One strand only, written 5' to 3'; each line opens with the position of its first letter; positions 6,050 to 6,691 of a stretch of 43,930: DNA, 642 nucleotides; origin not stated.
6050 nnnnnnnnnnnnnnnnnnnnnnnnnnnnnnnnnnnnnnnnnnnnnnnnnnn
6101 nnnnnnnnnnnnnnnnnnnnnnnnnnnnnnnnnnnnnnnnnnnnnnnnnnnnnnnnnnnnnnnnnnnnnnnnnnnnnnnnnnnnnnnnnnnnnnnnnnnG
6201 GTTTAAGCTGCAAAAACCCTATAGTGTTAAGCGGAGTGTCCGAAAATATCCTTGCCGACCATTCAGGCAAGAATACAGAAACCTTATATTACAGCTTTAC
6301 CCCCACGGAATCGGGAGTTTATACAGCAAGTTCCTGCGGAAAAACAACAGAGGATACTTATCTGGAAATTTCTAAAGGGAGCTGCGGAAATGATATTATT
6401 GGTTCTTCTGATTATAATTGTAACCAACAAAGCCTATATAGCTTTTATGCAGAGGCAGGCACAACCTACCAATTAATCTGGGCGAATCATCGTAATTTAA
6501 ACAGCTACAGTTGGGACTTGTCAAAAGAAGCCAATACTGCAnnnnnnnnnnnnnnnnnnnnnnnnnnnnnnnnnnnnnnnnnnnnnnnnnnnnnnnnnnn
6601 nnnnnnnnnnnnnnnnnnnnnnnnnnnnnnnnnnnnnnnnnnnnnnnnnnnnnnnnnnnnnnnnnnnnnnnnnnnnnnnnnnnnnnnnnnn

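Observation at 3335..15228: Two giant paralogous T9SS cargo genes built from 20 copies of an unassigned Cys-patterned ~100-120-aa module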

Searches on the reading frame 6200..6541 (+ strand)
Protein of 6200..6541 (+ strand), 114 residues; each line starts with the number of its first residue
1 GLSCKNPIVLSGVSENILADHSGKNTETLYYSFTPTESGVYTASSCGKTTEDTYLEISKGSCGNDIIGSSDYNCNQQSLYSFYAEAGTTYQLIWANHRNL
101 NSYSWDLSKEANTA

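Call 12: search_solved_structures(query=A1, max_evalue=10, show_alignments=3)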
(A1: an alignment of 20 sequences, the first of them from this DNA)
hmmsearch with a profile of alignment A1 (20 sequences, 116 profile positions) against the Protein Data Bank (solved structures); distinct sequences matched with E-value up to 10: 14.
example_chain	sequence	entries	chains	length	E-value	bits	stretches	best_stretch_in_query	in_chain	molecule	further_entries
2kl6_A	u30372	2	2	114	0.02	18.1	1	17-57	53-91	Uncharacterized protein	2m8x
3idu_A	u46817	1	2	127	0.041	17.1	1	17-57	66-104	Uncharacterized protein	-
4lo4_B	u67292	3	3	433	0.07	16.3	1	11-111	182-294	HA-70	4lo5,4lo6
3win_E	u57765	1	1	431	0.09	16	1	11-106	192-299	HA3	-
4lo7_A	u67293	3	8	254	0.11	15.7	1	11-111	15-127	HA-70 | Hemagglutinin component HA70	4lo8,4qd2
2ds4_A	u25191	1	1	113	0.16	15.2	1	23-51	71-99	Tripartite motif protein 45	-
6g6o_A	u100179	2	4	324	0.19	15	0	11-32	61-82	Ika8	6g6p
9ea9_E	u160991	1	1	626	0.2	14.9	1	11-111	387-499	HA70/A1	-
9ea9_I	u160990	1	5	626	0.21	14.8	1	11-111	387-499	HA-70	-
9qc8_C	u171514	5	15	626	0.22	14.7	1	11-106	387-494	Hemagglutinin component HA70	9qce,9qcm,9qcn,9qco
9ug5_A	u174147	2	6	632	0.24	14.6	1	11-106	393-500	HA3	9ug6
2luw_A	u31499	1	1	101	0.24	14.6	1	19-103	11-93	Metalloprotease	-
9xqs_K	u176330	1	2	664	0.65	13.2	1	10-47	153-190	PHIKZ182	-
7biz_A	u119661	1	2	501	1.8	11.8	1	28-86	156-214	Cell surface protein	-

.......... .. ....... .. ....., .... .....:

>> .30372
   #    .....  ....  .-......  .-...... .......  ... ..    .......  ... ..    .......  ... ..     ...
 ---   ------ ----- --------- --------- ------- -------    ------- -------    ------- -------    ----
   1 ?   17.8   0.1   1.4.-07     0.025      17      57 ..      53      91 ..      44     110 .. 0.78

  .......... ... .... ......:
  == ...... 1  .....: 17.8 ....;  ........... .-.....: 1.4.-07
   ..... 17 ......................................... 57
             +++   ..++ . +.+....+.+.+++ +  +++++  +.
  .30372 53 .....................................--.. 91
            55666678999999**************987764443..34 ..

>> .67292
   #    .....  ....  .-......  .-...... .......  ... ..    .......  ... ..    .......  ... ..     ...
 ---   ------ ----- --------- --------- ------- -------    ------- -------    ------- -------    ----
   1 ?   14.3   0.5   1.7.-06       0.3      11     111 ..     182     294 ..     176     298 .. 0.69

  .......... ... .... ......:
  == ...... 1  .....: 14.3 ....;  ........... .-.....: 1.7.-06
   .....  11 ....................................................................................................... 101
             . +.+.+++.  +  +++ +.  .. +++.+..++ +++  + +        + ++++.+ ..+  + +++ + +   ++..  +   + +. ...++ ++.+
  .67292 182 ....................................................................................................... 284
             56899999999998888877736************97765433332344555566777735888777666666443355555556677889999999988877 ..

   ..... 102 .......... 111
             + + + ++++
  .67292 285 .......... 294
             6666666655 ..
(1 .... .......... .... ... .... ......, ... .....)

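Call 13: search_protein_families(library=pfam, alignment_id=A1, max_evalue=10)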
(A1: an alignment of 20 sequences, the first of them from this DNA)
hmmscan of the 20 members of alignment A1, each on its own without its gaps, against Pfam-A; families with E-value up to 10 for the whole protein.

A. member 1, seq(114 aa): 1 family
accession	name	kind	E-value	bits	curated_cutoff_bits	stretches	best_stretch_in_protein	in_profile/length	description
PF04151.21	PPC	-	0.44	11.9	25.9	1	28-88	2-63/70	Bacterial pre-peptidase C-terminal domain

B. families by the number of members that match (of 20 scanned): 13 families
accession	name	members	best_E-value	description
PF04151.21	PPC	4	0.00038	Bacterial pre-peptidase C-terminal domain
PF11008.14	DUF2846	2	0.031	Protein of unknown function (DUF2846)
PF23759.1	GBD_T9SS_assoc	1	0.00011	Galactose binding domain-like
PF19417.4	RnlA_toxin_N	1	0.01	RNase LS, bacterial toxin N-terminal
PF14731.12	Staphopain_pro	1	0.014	Staphopain proregion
PF09329.16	zf-primase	1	0.029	Primase zinc finger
PF04514.18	BTV_NS2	1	0.035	Bluetongue virus non-structural protein NS2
PF23623.1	GBD_IRG7_N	1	0.084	IRG7 N-terminal galactose binding domain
PF06281.17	VP1_VP3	1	0.15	Structural protein VP1/VP3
PF17400.7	DUF5406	1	0.16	Family of unknown function (DUF5406)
PF03451.21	HELP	1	0.25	HELP motif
PF13648.12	Lipocalin_4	1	0.26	Lipocalin-like domain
PF14200.12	RicinB_lectin_2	1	0.33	Ricin-type beta-trefoil lectin domain-like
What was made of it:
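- On Pfam PF23759 GBD_T9SS_assoc: One of 20 single modules hits at E 1.1e-4 (call 13)
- On Pfam PF04151 PPC: Four of 20 modules hit with best E 3.8e-4 (call 13)
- Weak direct hits: PPC in 4 of 20 modules (best 3.8e-4) and PF23759 in 1 of 20 (1.1e-4) (call 13). PF23759 is described as 'galactose binding domain-like' (call 13).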

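Call 15: find_homologous_proteins(query=A1, max_evalue=0.001)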
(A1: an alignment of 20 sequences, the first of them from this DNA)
Query A1 (20 sequences): 250 candidates shared short words with the query, none scored E <= 0.001.
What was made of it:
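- Tried and rejected: (1) A word-indexed profile search with the 20-module alignment returned nothing (call 15).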

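Call 22: predict_structure(alignment_id=A1)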
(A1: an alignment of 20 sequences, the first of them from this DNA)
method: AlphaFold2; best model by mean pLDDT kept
length: 114 residues; sequences in the alignment: 20
mean_pLDDT: 90.7   pTM: 0.85
mean pLDDT of the five models: 90.7, 90.4, 90.4, 90.3, 87.5
residues with pLDDT >= 90: 84; 70-90: 24; 50-70: 5; < 50: 1
segments of 3 or more residues with pLDDT < 50: none
pLDDT, mean of each block of 10 residues (from residue 1): 93 96 91 97 95 93 84 81 96 90 96 61
secondary structure, 60 per line:
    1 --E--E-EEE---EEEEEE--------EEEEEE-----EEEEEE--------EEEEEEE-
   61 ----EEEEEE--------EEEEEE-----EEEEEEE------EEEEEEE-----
elements in order: E8-10 E14-19 E28-33 E39-44 E53-59 E65-70 E79-84 E90-96 E103-109

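Call 25: fold_search(model_id=the predicted structure, library=pdb)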
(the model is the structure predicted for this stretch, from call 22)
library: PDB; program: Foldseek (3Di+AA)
matches with E <= 10: 1628; with E <= 0.001: 5
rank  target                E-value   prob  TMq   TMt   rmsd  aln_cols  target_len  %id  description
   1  5sv5                  1.6e-04  1.00  0.65  0.69   3.3       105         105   15  1.0 Angstrom Crystal Structure of pre-Peptidase C-terminal Domain of Collagenase from Bacillus anthracis. (released 2016-08-17)
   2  1nqj_A                6.7e-04  1.00  0.69  0.81   2.6       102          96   15  CRYSTAL STRUCTURE OF CLOSTRIDIUM HISTOLYTICUM COLG COLLAGENASE COLLAGEN-BINDING DOMAIN 3B AT 1.0 ANGSTROM RESOLUTION I (released 2003-04-15)
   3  5iku                  6.7e-04  1.00  0.56  0.30   3.5        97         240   14  Crystal structure of the Hathewaya histolytica ColG tandem collagen-binding domain s3as3b in the presence of calcium at  (released 2017-03-15)
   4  1nqj_B                8.3e-04  1.00  0.68  0.68   3.5       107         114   17  CRYSTAL STRUCTURE OF CLOSTRIDIUM HISTOLYTICUM COLG COLLAGENASE COLLAGEN-BINDING DOMAIN 3B AT 1.0 ANGSTROM RESOLUTION I (released 2003-04-15)
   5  1nqd_B                9.3e-04  1.00  0.76  0.76   2.5       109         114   15  CRYSTAL STRUCTURE OF CLOSTRIDIUM HISTOLYTICUM COLG COLLAGENASE COLLAGEN-BINDING DOMAIN 3B AT 1.65 ANGSTROM RESOLUTION  (released 2003-04-15)
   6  6ov2_B                1.0e-03  1.00  0.59  0.54   3.4       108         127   14  Crystal structure of human claudin-9 in complex with Clostridium perfringens entertoxin C-terminal domain in closed fo (released 2019-09-04)
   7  4hpk_B                1.2e-03  1.00  0.71  0.71   2.8       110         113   14  Crystal structure of Clostridium histolyticum colg collagenase collagen-binding domain 3B at 1.35 Angstrom resolution  (released 2012-12-12)
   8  8u5b_B                1.2e-03  1.00  0.52  0.50   4.1       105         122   14  Cryo-EM structure of human claudin-4 complex with Clostridium perfringens enterotoxin C-terminal domain and sFab COP-1 (released 2023-09-27)
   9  7rrm_A                1.4e-03  1.00  0.52  0.59   3.9       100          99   11  Structure of the human TMED1 (p24gamma1) Golgi dynamics Domain (released 2021-10-20)
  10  4dzg                  1.5e-03  1.00  0.55  0.55   4.0       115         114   10  Crystal structure of Aeromonas hydrophila PliG, a periplasmic lysozyme inhibitor of g-type lysozyme (released 2012-06-13)
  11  2w3j                  1.5e-03  1.00  0.45  0.39   7.4       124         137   15  Structure of a family 35 carbohydrate binding module from an environmental isolate (released 2009-01-20)
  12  2w47_A                1.6e-03  1.00  0.44  0.39   7.8       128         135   12  Clostridium thermocellum CBM35 in complex with delta-4,5- anhydrogalacturonic acid (released 2009-01-27)
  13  1spp_A                1.8e-03  1.00  0.52  0.54   5.4       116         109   14  THE CRYSTAL STRUCTURES OF TWO MEMBERS OF THE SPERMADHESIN FAMILY REVEAL THE FOLDING OF THE CUB DOMAIN (released 1998-06-24)
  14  5b2g_F                1.9e-03  1.00  0.53  0.51   4.8       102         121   16  Crystal structure of human claudin-4 in complex with C-terminal fragment of Clostridium perfringens enterotoxin (released 2016-10-05)
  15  5b2g_D                2.0e-03  1.00  0.56  0.52   3.9       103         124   16  Crystal structure of human claudin-4 in complex with C-terminal fragment of Clostridium perfringens enterotoxin (released 2016-10-05)
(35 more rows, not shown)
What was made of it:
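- CBM35, CBM6, CBM36 and a porphyran CBM appear in the Foldseek list (call 25). CBM matches are clearly weaker (TM 0.38-0.47) than PPC/CBD matches (0.65-0.76) (call 25).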

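Call 30: search_protein_representatives(alignment_id=A1)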
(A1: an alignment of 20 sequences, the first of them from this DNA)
Query: 20 sequences, 116 profile positions. Proteins with E-value up to 0.001 (for the whole library): 9589; up to 1e-10: 3052; up to 1e-30: 318. The best 150 are listed.
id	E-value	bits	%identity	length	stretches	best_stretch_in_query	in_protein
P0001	0.0e+00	1017.3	-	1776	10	1-115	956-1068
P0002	4.5e-279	922.9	-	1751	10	1-115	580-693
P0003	7.9e-163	548.2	-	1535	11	1-115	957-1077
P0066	1.4e-127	434.6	-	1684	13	20-113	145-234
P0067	3.5e-123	420.4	-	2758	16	26-98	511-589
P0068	1.5e-118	405.4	-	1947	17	28-113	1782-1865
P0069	3.6e-114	391.3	-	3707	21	24-99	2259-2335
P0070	1.0e-109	376.9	-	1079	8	3-115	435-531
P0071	1.5e-109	376.4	-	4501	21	24-98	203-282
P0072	6.5e-106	364.7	-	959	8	3-113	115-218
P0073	1.9e-101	350.3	-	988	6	1-115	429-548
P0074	1.4e-100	347.5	-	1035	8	4-114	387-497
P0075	5.0e-99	342.5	-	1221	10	1-112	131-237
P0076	1.4e-95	331.4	-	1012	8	21-114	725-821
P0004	3.4e-95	330.1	-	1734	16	1-109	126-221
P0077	9.3e-94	325.5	-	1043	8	3-114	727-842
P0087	5.6e-79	277.8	-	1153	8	3-110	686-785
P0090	1.1e-77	273.6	-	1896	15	3-112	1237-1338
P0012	2.1e-75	266.3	-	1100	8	27-96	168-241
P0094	1.4e-71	253.9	-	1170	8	3-111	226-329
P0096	7.7e-67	238.7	-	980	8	2-113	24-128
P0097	1.3e-65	234.7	-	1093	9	20-114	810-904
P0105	5.9e-60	216.5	-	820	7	1-110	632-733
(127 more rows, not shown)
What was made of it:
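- Tried and rejected: The exhaustive HMM search showed this was a sensitivity artefact (call 30).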

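Call 31: search_protein_families(library=pfam, proteins=[P0070, P0072, P0073, P0075, P0066], max_evalue=0.01)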
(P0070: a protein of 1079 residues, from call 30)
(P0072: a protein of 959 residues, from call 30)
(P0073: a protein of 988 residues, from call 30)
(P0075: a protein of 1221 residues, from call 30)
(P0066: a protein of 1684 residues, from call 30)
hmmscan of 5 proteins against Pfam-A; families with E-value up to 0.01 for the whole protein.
P0070 (1079 aa): 3 families
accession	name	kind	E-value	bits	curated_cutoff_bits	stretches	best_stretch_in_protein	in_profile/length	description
PF18962.6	Por_Secre_tail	-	3.5e-12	46.9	27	1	1012-1078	1-71/75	Secretion system C-terminal sorting domain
PF02368.24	Big_2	-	3.2e-05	24.2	22.8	1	849-882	37-70/79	Bacterial Ig-like domain (group 2)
PF00041.27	fn3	-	0.00038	21.1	25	0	909-981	12-72/84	Fibronectin type III domain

P0072 (959 aa): 7 families
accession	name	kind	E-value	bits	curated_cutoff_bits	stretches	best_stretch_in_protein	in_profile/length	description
PF23759.1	GBD_T9SS_assoc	-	7.3e-36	123.4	27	7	459-536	41-110/116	Galactose binding domain-like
PF04151.21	PPC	-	3e-11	44.5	25.9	1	138-200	4-67/70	Bacterial pre-peptidase C-terminal domain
PF00385.30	Chromo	-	7.8e-10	39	25.1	0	304-322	17-34/53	Chromo (CHRromatin Organisation MOdifier) domain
PF22447.2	EEP_ig-like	-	4.6e-09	36.5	26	0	27-76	16-68/105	Endonuclease/exonuclease/phosphatase family, ig-like domain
PF18962.6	Por_Secre_tail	-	3.1e-06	27.8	27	1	891-958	1-75/75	Secretion system C-terminal sorting domain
PF25099.1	GOLD_PATL1_C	-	0.0016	18.7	34.5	0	684-704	63-83/85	Patellin-1-like, C-terminal GOLD domain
PF12986.12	DUF3870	-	0.0085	16.7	22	0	144-185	29-70/94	Domain of unknown function (DUF3870)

P0073 (988 aa): 3 families
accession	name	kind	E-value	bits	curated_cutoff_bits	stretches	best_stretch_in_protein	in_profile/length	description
PF02368.24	Big_2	-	4.1e-33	113.6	22.8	3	736-811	1-77/79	Bacterial Ig-like domain (group 2)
PF18962.6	Por_Secre_tail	-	1.3e-11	45.1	27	1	919-987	1-71/75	Secretion system C-terminal sorting domain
PF11008.14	DUF2846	-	1.8e-06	28.4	34.3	0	357-408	47-79/92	Protein of unknown function (DUF2846)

P0075 (1221 aa): 4 families
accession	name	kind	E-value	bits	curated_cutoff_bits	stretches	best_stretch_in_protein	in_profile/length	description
PF18962.6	Por_Secre_tail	-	1.7e-13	51.1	27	1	1149-1220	1-75/75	Secretion system C-terminal sorting domain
PF23759.1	GBD_T9SS_assoc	-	1.5e-05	25.7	27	2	376-440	46-102/116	Galactose binding domain-like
PF11589.14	DUF3244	-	0.00073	19.9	25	0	1154-1209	27-85/96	Domain of unknown function (DUF3244)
PF04151.21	PPC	-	0.0028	18.9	25.9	0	52-91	9-50/70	Bacterial pre-peptidase C-terminal domain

P0066 (1684 aa): 9 families
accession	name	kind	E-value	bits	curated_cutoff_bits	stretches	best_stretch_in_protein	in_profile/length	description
PF23759.1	GBD_T9SS_assoc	-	3.6e-33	114.7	27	1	37-110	32-102/116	Galactose binding domain-like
PF00041.27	fn3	-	7.2e-22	77.8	25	2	1414-1498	2-80/84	Fibronectin type III domain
PF22447.2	EEP_ig-like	-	1.6e-12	47.6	26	0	998-1032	5-39/105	Endonuclease/exonuclease/phosphatase family, ig-like domain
PF17624.7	US30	-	1.7e-12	47.5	27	0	1095-1136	61-101/282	Family of unknown function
PF16656.11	Pur_ac_phosph_N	-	7.8e-12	46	30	2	1417-1503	5-93/93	Purple acid Phosphatase, N-terminal domain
PF18962.6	Por_Secre_tail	-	5.4e-11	43.1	27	1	1614-1677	1-69/75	Secretion system C-terminal sorting domain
PF16655.11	PhoD_N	-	4.4e-05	24.4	30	0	1556-1584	52-78/90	PhoD-like phosphatase, N-terminal domain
PF23376.1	Fn3_VIN3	-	0.0013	19.7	33.9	0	1563-1599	60-95/99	VIN3-like, fibronectin type-III domain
PF25788.1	Ig_Rha78A_N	-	0.0014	19.3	27.4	0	1535-1599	36-101/105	Rha78A-like, N-terminal immunoglobulin domain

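Call 46: find_encoding_contigs(protein=P0073, flank=10000, max_places=2)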
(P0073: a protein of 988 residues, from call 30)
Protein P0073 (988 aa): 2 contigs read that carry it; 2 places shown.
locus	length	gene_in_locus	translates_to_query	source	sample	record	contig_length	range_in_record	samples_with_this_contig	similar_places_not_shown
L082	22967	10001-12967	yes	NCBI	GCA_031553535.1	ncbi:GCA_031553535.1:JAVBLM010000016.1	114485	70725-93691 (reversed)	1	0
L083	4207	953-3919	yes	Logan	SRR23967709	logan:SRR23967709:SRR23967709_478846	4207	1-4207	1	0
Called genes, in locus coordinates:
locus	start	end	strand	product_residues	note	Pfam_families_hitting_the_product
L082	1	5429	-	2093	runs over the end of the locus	PF13229:Beta_helix (faint), PF18962:Por_Secre_tail (weak)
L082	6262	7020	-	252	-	PF19775:DUF6261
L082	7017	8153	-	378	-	-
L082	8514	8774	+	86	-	-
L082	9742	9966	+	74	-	-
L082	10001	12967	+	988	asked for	PF26182:Ig_NUP210_5th (faint), PF11008:DUF2846 (faint), PF02368:Big_2, PF18962:Por_Secre_tail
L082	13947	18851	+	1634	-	PF04151:PPC (faint), PF18962:Por_Secre_tail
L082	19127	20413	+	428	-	PF04055:Radical_SAM, PF13186:SPASM (weak)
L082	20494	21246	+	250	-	PF05697:Trigger_N, PF05698:Trigger_C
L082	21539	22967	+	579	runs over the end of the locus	PF00884:Sulfatase, PF16347:SGSH_C (faint)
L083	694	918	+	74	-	-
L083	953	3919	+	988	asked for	PF26182:Ig_NUP210_5th (faint), PF11008:DUF2846 (faint), PF02368:Big_2, PF18962:Por_Secre_tail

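Call 47: find_encoding_contigs(protein=P0070, flank=10000, max_places=2)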
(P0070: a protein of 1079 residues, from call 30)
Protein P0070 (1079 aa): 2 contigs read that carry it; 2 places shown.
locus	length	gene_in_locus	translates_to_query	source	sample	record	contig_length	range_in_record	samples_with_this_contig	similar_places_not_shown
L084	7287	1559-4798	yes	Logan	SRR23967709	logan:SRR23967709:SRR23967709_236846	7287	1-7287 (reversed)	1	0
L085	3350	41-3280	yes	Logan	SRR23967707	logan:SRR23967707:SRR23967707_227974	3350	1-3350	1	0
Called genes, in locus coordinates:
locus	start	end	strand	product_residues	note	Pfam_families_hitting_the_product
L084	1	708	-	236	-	?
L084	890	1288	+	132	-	PF04138:GtrA_DPMS_TM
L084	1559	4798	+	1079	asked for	PF18962:Por_Secre_tail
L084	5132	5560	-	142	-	PF02130:YbeY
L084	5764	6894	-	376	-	-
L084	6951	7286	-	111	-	?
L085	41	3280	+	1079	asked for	PF18962:Por_Secre_tail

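Call 68: search_protein_families(library=pfam, proteins=[P0067], max_evalue=0.001)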
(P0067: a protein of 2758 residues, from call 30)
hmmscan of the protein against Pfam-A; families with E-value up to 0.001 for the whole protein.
P0067 (2758 aa): 2 families
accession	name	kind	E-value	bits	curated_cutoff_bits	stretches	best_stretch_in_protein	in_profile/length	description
PF18998.6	Flg_new_2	-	2.8e-62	207.1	23.6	6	2637-2698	7-72/73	Divergent InlB B-repeat domain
PF04151.21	PPC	-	6.5e-15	56.2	25.9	0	1849-1923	3-70/70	Bacterial pre-peptidase C-terminal domain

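Call 74: list_cluster_members(proteins=[P0075, P0076, P0077, P0087, P0090, P0094, P0096, P0097, P0105, P0006])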
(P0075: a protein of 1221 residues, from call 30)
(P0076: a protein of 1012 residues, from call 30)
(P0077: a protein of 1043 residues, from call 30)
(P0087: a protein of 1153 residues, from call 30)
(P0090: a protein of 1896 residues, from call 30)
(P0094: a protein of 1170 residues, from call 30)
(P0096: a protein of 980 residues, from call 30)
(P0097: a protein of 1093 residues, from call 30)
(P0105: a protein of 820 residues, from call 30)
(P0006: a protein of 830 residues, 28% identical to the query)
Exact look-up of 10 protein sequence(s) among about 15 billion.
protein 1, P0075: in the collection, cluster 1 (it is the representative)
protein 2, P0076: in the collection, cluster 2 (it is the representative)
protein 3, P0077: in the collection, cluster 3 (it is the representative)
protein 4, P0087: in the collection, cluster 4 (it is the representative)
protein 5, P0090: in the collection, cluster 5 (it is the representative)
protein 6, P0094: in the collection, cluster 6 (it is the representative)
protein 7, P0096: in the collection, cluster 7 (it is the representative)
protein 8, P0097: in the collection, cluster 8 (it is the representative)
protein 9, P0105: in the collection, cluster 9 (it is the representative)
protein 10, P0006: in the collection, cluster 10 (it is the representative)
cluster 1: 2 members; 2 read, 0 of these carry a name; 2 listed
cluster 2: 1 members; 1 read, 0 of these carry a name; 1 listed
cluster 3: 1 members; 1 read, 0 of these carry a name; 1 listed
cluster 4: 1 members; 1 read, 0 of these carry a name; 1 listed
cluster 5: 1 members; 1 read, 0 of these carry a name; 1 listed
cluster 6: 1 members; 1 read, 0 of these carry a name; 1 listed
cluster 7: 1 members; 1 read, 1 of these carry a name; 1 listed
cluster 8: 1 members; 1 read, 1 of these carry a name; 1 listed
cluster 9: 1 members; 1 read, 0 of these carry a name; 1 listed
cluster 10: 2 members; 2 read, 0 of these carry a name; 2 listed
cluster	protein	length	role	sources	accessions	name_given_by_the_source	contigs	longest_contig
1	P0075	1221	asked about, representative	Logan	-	-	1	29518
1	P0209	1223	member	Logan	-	-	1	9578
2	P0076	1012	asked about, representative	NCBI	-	-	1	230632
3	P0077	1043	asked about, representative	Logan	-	-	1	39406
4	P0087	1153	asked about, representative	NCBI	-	-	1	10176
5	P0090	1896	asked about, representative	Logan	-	-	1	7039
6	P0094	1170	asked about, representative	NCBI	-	-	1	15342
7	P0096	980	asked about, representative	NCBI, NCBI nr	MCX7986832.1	MAG: T9SS type A sorting domain-containing protein [Bacteroidales bacterium] | T9SS type A sorting domain-containing protein [Bacteroidales bacterium]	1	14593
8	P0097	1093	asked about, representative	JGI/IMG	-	hypothetical protein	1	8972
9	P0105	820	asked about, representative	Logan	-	-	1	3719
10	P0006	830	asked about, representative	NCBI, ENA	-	-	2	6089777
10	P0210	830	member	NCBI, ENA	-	-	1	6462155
